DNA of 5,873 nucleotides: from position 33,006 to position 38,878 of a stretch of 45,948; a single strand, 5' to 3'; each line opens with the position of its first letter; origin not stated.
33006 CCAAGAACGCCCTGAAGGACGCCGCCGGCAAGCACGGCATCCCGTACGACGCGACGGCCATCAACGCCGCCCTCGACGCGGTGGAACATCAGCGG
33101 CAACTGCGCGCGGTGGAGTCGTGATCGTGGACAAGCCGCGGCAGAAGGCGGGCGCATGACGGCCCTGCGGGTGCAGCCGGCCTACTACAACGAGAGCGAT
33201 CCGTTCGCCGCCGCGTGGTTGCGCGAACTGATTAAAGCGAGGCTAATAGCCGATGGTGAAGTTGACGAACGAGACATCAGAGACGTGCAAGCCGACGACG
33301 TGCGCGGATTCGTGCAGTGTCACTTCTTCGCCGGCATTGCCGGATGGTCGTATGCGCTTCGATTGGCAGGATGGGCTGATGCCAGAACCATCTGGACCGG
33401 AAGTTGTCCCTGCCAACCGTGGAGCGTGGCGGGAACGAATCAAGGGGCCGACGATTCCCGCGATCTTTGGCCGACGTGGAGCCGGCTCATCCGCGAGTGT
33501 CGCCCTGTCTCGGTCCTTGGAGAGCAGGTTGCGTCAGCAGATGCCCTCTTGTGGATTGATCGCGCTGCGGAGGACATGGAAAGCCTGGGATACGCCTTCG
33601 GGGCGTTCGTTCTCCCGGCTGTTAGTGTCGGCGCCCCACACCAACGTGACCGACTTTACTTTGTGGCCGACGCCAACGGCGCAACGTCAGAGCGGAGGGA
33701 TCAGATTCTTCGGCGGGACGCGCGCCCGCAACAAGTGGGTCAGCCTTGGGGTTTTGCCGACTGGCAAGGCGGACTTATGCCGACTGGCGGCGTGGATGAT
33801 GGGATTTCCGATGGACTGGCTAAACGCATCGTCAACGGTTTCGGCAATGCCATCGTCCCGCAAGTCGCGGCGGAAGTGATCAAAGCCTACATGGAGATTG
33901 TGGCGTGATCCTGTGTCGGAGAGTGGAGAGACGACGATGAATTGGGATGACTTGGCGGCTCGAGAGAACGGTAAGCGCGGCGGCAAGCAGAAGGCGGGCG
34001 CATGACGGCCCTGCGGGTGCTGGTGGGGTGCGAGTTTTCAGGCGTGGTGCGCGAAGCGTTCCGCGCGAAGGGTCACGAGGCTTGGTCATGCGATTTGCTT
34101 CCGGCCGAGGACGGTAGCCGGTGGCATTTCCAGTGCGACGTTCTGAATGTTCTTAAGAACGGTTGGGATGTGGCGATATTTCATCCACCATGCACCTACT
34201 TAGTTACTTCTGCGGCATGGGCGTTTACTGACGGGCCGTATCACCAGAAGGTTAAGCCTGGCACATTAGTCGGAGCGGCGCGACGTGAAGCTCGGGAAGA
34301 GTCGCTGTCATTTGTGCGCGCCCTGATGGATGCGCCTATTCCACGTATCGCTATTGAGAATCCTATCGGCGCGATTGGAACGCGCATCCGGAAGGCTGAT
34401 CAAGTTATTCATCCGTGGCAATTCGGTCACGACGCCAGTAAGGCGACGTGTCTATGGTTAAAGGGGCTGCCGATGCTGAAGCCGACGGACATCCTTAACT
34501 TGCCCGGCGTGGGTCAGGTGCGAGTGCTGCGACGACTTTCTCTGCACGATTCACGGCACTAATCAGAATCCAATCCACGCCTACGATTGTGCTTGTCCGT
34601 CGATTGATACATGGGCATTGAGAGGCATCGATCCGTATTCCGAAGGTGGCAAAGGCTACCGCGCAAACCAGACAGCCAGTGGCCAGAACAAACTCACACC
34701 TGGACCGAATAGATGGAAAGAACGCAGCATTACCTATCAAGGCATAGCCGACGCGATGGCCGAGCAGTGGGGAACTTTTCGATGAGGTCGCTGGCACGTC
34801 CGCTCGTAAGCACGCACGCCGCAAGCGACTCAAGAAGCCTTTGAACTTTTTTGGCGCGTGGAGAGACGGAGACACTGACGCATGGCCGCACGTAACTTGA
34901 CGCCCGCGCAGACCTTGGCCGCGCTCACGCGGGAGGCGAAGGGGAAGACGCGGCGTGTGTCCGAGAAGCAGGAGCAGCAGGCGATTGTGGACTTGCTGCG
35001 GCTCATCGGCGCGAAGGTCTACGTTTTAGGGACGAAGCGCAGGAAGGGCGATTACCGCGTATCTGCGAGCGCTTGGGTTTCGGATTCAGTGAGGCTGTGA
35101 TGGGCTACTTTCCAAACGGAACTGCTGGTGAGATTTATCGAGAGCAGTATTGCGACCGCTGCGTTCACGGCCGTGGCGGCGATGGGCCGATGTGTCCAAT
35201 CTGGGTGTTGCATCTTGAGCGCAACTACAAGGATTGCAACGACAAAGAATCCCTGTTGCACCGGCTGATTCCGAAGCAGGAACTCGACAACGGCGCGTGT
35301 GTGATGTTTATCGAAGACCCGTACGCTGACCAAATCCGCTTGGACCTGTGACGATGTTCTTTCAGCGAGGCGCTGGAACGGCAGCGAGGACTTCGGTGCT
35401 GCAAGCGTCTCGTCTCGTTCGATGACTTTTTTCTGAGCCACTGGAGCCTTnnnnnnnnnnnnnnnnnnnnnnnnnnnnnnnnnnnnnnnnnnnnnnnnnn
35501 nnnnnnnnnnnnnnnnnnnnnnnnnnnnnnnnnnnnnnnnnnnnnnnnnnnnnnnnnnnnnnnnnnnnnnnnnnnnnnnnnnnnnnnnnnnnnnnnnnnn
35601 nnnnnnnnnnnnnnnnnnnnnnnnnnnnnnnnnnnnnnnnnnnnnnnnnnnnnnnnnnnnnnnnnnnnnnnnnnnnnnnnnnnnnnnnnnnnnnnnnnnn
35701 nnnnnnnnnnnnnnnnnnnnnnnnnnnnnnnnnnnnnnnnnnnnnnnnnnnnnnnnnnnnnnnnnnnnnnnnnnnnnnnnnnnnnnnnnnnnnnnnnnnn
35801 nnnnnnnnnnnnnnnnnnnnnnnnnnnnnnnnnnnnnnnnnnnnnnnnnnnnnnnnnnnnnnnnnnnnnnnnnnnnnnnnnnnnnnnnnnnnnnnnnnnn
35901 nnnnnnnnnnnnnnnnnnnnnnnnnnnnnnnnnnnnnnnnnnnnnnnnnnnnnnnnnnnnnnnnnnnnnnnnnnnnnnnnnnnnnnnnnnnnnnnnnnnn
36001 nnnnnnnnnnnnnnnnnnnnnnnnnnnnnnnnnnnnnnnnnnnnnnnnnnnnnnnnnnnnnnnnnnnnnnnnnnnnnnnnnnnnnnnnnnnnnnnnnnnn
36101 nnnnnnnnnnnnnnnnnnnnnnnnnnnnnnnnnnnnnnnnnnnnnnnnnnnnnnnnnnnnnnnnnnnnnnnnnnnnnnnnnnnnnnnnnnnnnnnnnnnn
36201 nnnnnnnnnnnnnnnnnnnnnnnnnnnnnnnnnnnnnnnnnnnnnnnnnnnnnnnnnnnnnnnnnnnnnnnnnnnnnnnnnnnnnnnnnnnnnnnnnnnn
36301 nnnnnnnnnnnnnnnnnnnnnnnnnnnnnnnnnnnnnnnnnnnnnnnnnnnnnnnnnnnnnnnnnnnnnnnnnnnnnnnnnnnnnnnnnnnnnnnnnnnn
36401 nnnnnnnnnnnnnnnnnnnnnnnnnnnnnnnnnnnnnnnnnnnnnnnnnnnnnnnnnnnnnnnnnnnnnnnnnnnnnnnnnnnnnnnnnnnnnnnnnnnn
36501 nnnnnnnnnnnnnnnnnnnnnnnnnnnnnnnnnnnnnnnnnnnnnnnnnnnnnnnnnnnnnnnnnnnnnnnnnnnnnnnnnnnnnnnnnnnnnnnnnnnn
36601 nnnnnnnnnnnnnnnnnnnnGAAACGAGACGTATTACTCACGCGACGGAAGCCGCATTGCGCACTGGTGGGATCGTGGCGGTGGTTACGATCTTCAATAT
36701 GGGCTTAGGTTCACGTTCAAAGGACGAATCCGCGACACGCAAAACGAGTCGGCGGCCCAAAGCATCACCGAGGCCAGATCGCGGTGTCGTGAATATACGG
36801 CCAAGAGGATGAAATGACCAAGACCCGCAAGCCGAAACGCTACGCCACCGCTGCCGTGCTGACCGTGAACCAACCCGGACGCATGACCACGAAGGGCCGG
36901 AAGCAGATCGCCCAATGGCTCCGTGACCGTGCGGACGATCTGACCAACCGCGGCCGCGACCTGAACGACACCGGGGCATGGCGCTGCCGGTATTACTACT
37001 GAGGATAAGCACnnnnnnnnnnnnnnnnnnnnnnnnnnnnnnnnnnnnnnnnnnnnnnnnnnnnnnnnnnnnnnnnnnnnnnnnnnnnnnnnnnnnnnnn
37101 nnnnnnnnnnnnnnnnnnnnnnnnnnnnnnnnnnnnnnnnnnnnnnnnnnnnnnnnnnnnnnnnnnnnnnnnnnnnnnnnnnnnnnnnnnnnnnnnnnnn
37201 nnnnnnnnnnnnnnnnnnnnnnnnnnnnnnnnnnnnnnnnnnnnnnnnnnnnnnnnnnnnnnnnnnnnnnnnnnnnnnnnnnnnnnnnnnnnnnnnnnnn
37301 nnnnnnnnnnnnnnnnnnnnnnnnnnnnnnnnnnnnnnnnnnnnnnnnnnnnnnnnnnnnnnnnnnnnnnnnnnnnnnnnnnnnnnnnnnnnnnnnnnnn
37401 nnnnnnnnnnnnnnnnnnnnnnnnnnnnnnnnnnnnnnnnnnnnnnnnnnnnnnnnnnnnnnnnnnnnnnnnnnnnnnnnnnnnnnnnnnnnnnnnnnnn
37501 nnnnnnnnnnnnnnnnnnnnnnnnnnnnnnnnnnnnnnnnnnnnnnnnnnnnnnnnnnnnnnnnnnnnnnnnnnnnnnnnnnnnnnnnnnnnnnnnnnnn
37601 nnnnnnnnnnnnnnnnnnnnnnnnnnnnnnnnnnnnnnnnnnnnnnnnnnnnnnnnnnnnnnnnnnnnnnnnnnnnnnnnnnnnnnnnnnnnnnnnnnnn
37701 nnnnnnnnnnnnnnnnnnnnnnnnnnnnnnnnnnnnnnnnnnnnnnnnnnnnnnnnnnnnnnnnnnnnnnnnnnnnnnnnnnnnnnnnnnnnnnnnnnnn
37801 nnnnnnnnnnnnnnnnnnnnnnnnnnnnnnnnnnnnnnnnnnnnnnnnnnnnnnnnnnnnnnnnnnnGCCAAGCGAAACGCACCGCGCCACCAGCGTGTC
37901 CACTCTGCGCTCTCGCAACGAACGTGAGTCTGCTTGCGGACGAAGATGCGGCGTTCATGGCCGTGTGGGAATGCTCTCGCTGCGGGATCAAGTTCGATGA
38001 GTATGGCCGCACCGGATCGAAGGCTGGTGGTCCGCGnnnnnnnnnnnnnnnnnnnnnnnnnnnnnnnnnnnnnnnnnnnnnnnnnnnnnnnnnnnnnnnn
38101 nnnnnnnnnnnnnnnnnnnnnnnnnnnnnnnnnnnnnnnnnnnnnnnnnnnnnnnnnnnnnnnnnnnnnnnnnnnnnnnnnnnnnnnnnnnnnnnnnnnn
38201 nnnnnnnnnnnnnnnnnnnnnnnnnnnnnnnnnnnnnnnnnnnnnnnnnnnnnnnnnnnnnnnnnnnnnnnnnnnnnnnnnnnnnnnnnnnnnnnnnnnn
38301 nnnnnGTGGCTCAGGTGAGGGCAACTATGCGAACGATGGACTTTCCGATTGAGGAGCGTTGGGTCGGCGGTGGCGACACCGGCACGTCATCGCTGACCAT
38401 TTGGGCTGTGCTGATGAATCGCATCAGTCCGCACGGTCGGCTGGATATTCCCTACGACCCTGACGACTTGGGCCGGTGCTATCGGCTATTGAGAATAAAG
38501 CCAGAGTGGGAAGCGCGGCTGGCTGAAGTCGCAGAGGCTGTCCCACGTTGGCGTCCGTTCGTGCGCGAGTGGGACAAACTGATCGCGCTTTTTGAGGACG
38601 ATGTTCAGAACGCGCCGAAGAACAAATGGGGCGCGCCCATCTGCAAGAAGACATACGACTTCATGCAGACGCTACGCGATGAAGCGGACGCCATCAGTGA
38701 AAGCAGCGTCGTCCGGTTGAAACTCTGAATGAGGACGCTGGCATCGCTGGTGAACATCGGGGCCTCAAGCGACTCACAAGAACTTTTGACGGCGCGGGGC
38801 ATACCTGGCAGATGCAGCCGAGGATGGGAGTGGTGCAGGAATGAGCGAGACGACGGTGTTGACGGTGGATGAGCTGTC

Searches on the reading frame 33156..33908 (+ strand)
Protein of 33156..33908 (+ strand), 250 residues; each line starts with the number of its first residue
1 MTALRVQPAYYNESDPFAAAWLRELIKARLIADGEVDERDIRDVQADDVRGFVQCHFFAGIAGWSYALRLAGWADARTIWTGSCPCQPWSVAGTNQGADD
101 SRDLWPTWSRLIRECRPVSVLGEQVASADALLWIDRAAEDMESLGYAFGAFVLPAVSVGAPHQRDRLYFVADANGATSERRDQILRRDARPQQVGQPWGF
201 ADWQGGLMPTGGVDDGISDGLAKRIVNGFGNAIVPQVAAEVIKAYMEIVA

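Call 32: search_protein_families(library=phrogs, proteins=[window:33156-33908:+], max_evalue=0.001)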
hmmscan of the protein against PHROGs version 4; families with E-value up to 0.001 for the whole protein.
window:33156-33908:+ (250 aa): 3 families
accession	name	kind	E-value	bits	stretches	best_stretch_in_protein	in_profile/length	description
phrog_363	-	other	2.9e-70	238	1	5-249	7-316/327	DNA methyltransferase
phrog_116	-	other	1.3e-16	61.1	1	7-175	230-375/779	DNA methyltransferase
phrog_32758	-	other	7.3e-08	33.3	1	135-181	6-52/154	DNA methyltransferase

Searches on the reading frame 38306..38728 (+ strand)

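Call 32: search_protein_families(library=phrogs, proteins=[window:38306-38728:+], max_evalue=0.001)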
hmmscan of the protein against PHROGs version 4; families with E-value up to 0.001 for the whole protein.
window:38306-38728:+ (140 aa): 3 families
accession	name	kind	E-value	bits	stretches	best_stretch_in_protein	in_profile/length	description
phrog_1229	-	unknown function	2.1e-22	80.3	1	18-127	10-114/116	-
phrog_15291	-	unknown function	9.4e-21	75.2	1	17-102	62-146/161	-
phrog_4212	-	unknown function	9.2e-06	26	1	19-92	14-85/353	-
